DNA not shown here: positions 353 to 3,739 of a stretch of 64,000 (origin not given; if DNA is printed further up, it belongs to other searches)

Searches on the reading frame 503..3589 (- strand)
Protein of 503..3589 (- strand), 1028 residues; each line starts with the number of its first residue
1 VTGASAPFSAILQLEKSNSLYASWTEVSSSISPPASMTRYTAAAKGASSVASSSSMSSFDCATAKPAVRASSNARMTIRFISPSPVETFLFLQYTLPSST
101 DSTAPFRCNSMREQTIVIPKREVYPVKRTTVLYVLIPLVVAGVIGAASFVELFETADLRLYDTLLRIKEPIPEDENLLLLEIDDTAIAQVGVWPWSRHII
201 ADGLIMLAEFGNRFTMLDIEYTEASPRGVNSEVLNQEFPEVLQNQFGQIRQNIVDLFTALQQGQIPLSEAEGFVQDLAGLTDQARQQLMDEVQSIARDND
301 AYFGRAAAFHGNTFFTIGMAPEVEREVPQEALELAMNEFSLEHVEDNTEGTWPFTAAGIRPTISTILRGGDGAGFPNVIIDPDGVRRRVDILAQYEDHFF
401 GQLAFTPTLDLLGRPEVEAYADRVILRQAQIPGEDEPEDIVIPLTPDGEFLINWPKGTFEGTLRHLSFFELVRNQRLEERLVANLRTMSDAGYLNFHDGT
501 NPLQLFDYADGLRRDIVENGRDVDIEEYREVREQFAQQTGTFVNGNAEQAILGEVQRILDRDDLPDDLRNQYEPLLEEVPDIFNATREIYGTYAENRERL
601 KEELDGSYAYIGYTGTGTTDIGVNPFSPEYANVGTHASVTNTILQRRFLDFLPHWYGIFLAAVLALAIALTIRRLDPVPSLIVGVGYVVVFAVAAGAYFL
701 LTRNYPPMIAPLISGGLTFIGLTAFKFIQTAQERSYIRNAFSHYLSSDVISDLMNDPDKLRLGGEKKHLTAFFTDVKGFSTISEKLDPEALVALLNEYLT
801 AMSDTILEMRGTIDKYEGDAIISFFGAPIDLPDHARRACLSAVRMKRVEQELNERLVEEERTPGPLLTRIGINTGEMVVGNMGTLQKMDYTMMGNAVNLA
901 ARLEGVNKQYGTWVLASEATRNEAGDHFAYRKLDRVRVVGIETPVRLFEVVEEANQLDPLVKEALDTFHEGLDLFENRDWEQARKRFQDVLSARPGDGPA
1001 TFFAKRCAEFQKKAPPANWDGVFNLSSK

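Call 65: search_protein_families(library=pfam, proteins=[window:503-3589:-], max_evalue=0.00001)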
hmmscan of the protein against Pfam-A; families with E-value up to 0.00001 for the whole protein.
window:503-3589:- (1028 aa): 2 families
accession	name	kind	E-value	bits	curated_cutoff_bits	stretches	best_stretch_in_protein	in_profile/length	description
PF05226.16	CHASE2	-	1.1e-27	97.6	26.3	1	143-474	6-183/257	CHASE2 domain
PF00211.25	Guanylate_cyc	-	1.4e-16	61.1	21.9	1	767-940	7-172/183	Adenylate and Guanylate cyclase catalytic domain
